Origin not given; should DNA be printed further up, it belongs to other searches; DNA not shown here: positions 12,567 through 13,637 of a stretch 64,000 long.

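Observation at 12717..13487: Stand-alone HEPN (Abi_C-type) protein with an uncharacterised N-terminal domain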

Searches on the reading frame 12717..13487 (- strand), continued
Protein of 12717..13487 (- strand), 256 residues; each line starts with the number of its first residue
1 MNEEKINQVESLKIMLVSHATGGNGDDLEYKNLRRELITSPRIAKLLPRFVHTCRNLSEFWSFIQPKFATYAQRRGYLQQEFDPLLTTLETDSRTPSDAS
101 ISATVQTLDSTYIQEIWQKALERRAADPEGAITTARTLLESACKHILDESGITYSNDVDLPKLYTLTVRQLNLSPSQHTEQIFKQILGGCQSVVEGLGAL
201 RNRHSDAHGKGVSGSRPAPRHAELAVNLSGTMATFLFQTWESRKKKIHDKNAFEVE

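Call 76: get_annotated_region(hit=H1, flank=8000)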
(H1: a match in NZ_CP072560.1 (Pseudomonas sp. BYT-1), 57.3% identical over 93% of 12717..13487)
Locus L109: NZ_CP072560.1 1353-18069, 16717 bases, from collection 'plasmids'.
description: Pseudomonas sp. BYT-1 plasmid pBYT1-1, complete sequence
organism: Pseudomonas sp. BYT-1 (NCBI taxid 2816906)
taxonomy: Bacteria; Pseudomonadota; Gammaproteobacteria; Pseudomonadales; Pseudomonadaceae; Pseudomonas; Pseudomonas sp. BYT-1
host: -; source: activated sludge; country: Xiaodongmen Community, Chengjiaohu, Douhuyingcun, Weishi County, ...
typing (MOB-suite, as given by PLSDB): conjugative; replicon rep_cluster_2238,rep_cluster_402; relaxase MOBP; mating-pair formation MPF_T
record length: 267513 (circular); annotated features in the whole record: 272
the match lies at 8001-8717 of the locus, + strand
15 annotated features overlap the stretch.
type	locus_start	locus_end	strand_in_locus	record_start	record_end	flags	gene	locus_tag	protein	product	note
CDS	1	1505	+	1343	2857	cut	istA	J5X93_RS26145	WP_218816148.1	IS21 family transposase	-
CDS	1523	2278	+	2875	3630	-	istB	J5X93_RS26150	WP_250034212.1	IS21-like element helper ATPase IstB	-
CDS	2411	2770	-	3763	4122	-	-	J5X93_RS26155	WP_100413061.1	histone-like nucleoid-structuring protein, MvaT/MvaU family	GO:0071824 - protein-DNA complex organization [Evidence IEA]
CDS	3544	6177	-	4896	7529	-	-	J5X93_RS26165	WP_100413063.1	DEAD/DEAH box helicase family protein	-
CDS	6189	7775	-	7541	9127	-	-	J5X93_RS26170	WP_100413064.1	site-specific DNA-methyltransferase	GO:0006306 - obsolete DNA methylation [Evidence IEA]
CDS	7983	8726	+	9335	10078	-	-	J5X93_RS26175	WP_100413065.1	abortive infection family protein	-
CDS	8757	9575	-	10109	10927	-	-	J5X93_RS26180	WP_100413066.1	hypothetical protein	-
CDS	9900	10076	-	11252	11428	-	-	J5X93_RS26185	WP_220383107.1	hypothetical protein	-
CDS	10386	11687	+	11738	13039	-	-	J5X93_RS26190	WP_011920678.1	ISL3-like element IS1411 family transposase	GO:0006313 - DNA transposition [Evidence IEA]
CDS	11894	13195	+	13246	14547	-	-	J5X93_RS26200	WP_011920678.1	ISL3-like element IS1411 family transposase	GO:0006313 - DNA transposition [Evidence IEA]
CDS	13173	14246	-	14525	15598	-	-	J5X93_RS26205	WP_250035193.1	DNA cytosine methyltransferase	-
CDS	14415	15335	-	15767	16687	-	rdgC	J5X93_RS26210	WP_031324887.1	recombination-associated protein RdgC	-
CDS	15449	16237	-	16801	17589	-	-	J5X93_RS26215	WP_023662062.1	hypothetical protein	-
CDS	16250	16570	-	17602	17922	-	-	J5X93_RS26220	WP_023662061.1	Arc family DNA-binding protein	-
CDS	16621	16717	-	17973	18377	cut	-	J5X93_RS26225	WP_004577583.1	TraR/DksA family transcriptional regulator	-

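Call 85: find_encoding_contigs(protein=P0003, flank=7000, max_places=3)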
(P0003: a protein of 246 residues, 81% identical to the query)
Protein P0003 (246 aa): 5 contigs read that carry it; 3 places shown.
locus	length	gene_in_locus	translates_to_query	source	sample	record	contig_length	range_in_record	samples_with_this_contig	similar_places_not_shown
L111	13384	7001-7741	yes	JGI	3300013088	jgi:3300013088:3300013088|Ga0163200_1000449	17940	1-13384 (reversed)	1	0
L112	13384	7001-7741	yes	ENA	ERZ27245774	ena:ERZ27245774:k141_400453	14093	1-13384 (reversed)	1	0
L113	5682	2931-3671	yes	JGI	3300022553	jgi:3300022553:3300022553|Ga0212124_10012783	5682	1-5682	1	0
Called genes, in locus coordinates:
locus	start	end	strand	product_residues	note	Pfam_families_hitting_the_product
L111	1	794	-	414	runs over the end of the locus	PF01053:Cys_Met_Meta_PP, PF01041:DegT_DnrJ_EryC1 (weak), PF00155:Aminotran_1_2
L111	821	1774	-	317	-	PF00291:PALP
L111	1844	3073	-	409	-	PF06689:zf-C4_ClpX, PF05496:RuvB_N (faint), PF01078:Mg_chelatase (faint), PF07724:AAA_2, PF00004:AAA, PF10431:ClpB_D2-small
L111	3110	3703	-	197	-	PF00574:CLP_protease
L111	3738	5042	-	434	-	PF05697:Trigger_N, PF00254:FKBP_C (weak), PF05698:Trigger_C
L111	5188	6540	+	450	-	PF03412:Peptidase_C39 (weak), PF13529:Peptidase_C39_2 (weak)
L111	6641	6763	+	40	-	-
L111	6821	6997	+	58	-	-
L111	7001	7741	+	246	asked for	PF14355:Abi_C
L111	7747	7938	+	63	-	-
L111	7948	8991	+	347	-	PF02661:Fic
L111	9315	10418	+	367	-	PF01571:GCV_T, PF08669:GCV_T_C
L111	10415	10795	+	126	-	PF01597:GCV_H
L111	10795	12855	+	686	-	PF02347:GDC-P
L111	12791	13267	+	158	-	PF21478:GcvP2_C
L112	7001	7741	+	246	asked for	PF14355:Abi_C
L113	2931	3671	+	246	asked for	PF14355:Abi_C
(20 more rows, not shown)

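Call 86: find_encoding_contigs(protein=P0074, flank=7000, max_places=2)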
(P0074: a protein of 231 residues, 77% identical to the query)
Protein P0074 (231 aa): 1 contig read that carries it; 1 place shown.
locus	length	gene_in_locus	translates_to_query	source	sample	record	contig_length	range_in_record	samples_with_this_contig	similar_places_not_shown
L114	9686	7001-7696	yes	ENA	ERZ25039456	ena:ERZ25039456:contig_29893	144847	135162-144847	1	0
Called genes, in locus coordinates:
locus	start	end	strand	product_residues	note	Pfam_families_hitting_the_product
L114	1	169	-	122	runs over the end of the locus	-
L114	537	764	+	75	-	-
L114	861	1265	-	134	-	PF06803:DUF1232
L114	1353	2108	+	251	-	-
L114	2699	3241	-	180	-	PF04397:LytTR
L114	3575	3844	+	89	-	-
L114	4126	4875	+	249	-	PF12161:HsdM_N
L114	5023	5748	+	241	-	PF02384:N6_Mtase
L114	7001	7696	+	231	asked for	PF14355:Abi_C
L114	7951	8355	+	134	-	-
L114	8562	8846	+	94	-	PF04343:DUF488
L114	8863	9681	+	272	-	-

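Call 91: search_solved_structures(query=A1, max_evalue=10, show_alignments=2)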
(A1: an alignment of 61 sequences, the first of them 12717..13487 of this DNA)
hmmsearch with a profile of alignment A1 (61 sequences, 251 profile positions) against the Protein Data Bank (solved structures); distinct sequences matched with E-value up to 10: 11.
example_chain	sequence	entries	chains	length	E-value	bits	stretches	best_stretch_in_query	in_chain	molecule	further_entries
4dvg_B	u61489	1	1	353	0.5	13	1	54-121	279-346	Diaphanous protein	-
6pr0_A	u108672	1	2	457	1.7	11.3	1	42-102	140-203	Siroheme synthase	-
6pr3_A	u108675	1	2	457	1.8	11.1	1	42-102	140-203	Siroheme synthase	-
6p7d_A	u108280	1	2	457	1.8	11.1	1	42-102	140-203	Siroheme synthase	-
6p7c_A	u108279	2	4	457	1.8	11.1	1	42-102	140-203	Siroheme synthase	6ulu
6pr4_A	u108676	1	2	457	1.8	11.1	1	42-102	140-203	Siroheme synthase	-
6pqz_A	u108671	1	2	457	1.8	11.1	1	42-102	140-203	Siroheme synthase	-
1pjq_A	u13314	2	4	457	1.8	11.1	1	42-102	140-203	Siroheme synthase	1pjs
1pjt_A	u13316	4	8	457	1.8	11.1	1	42-102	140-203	Siroheme synthase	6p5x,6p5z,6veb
6pr1_A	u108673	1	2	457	1.8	11.1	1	42-102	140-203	Siroheme synthase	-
6pr2_A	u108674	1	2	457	1.8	11.1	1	42-102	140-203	Siroheme synthase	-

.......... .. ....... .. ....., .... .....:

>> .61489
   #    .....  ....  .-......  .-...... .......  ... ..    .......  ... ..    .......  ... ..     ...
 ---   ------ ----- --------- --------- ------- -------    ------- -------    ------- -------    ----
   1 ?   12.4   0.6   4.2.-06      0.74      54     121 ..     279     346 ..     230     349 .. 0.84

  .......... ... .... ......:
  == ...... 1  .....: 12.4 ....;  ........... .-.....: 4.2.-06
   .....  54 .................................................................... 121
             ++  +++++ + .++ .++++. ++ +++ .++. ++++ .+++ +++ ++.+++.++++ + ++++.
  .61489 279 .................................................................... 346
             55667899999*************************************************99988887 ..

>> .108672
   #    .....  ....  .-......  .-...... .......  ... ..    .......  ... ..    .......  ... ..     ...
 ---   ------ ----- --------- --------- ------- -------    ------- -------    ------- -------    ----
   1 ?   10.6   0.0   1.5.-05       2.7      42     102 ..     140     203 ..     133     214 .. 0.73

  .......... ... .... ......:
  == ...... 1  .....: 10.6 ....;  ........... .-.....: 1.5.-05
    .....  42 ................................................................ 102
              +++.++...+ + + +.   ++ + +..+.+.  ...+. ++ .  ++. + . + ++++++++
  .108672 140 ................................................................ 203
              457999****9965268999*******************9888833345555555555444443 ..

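Call 93: fold_search(model_id=the predicted structure, library=viral)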
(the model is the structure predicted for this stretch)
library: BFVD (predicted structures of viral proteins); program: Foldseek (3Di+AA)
matches with E <= 10: 139; with E <= 0.001: 0
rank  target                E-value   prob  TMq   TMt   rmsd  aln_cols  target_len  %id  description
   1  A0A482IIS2            1.1e-01  0.99  0.34  0.29   5.1       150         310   15  (no name in the UniProt tables at hand)
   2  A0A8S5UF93            2.8e-01  0.18  0.18  0.17  21.5       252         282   14  Uncharacterized protein [Myoviridae sp. ctcyQ27]
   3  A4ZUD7                4.9e-01  0.66  0.28  0.39   7.7       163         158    8  Uncharacterized protein ORF158 [Acidianus bottle-shaped virus (isolate Italy/Pozzuoli)]
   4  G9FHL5                8.9e-01  0.15  0.14  0.22  15.1       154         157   12  Putative excisionase [Rhodococcus phage RGL3]
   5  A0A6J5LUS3            1.1e+00  0.47  0.25  0.41   7.3       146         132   10  Lipoprotein [uncultured Caudovirales phage]
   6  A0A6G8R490            1.3e+00  0.08  0.13  0.08  18.1       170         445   12  (no name in the UniProt tables at hand)
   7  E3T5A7                1.3e+00  0.11  0.17  0.11  15.6       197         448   14  Uncharacterized protein [Cafeteria roenbergensis virus (strain BV-PW1)]
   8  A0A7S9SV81            1.5e+00  0.14  0.20  0.22  13.7       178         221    8  (no name in the UniProt tables at hand)
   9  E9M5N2                1.5e+00  0.13  0.22  0.21  19.5       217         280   10  Uncharacterized protein [Cricetid gammaherpesvirus 2]
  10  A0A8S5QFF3            1.5e+00  0.44  0.28  0.45   6.2       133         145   13  HEPN domain-containing protein [Siphoviridae sp. ct73D3]
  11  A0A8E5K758            1.5e+00  0.04  0.15  0.12  22.6       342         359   10  (no name in the UniProt tables at hand)
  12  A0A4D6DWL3            1.5e+00  0.04  0.13  0.10  22.8       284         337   13  Uncharacterized protein [Edwardsiella phage pEt-SU]
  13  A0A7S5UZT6            1.6e+00  0.08  0.17  0.09  23.1       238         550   11  (no name in the UniProt tables at hand)
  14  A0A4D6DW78            1.6e+00  0.06  0.16  0.12  18.8       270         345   10  Zn-ribbon domain containing protein [Edwardsiella phage pEt-SU]
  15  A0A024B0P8            1.7e+00  0.18  0.20  0.34  11.3       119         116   12  Uncharacterized protein [Bacillus phage Evoli]
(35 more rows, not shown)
